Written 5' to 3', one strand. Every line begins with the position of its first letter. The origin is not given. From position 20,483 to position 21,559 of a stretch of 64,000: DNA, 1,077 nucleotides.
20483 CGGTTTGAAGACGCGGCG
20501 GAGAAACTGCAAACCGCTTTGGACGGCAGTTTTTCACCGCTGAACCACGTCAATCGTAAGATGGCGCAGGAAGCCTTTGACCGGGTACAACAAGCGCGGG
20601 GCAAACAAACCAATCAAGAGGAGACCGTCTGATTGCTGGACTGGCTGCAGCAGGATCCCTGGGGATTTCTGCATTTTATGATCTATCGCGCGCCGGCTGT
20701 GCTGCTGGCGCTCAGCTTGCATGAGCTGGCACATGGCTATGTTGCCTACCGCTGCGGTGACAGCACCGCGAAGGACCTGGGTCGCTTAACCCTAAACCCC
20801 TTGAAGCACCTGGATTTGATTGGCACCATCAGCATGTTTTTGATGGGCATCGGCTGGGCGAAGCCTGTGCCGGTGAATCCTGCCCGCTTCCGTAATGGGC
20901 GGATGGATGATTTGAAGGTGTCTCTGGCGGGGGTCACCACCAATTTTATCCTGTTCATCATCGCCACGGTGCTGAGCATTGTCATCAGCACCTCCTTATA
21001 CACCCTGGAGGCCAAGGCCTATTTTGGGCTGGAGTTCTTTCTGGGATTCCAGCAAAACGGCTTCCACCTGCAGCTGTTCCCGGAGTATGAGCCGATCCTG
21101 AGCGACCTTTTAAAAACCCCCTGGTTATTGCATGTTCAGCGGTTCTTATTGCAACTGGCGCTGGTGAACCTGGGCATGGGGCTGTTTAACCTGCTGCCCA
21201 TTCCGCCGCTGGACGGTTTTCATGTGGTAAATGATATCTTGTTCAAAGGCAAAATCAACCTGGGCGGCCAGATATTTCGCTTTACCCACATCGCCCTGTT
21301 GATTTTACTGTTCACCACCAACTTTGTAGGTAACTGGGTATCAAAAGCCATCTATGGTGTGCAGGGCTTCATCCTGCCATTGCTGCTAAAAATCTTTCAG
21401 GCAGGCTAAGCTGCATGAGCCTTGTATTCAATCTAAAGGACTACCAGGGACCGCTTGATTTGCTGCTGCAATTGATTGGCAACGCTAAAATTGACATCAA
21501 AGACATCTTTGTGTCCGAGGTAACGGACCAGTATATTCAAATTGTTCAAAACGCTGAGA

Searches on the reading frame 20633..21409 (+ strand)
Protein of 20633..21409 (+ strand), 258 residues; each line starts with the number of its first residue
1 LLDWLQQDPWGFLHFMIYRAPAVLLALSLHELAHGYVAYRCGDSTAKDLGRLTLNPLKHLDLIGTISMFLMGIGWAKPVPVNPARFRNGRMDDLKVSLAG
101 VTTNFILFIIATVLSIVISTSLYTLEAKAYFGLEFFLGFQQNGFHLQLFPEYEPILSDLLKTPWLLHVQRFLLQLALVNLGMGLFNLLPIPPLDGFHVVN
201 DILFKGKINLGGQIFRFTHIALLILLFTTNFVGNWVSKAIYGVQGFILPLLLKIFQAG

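Call 15: find_encoding_contigs(protein=window:20633-21409:+, flank=10000, max_places=1)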
Protein window:20633-21409:+ (258 aa): 22 contigs read that carry it; 1 place shown.
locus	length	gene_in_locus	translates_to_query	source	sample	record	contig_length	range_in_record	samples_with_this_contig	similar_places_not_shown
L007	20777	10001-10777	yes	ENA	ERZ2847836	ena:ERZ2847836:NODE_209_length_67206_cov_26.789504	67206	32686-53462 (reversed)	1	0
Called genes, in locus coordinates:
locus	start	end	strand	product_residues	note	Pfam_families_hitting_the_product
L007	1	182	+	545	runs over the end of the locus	PF02734:Dak2, PF21645:FakA-like_M, PF13684:FakA-like_C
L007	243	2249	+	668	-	PF17191:RecG_wedge, PF01336:tRNA_anti-codon (weak), PF00270:DEAD, PF04851:ResIII, PF00271:Helicase_C, PF19833:RecG_dom3_C (weak)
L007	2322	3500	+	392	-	PF00266:Aminotran_5, PF01212:Beta_elim_lyase, PF01041:DegT_DnrJ_EryC1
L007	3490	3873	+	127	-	PF01592:NifU_N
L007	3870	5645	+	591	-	PF13167:GTP-bdg_N, PF16360:GTP-bdg_M, PF01926:MMR_HSR1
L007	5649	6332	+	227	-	PF02557:VanY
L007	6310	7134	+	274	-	PF02557:VanY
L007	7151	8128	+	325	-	PF02557:VanY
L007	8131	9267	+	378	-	PF13482:RNase_H_2, PF00515:TPR_1 (faint), PF07719:TPR_2 (faint), PF13176:TPR_7 (faint)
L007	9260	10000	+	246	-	PF13181:TPR_8 (faint), PF13428:TPR_14 (faint), PF14559:TPR_19 (faint), PF00515:TPR_1 (faint), PF07719:TPR_2 (faint), PF13174:TPR_6 (faint), PF13176:TPR_7 (faint), PF13424:TPR_12, +2 more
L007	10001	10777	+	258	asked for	PF02163:Peptidase_M50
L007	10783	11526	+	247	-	PF02616:SMC_ScpA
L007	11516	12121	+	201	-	PF04079:SMC_ScpB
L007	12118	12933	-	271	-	-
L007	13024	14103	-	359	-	PF01336:tRNA_anti-codon (weak), PF01966:HD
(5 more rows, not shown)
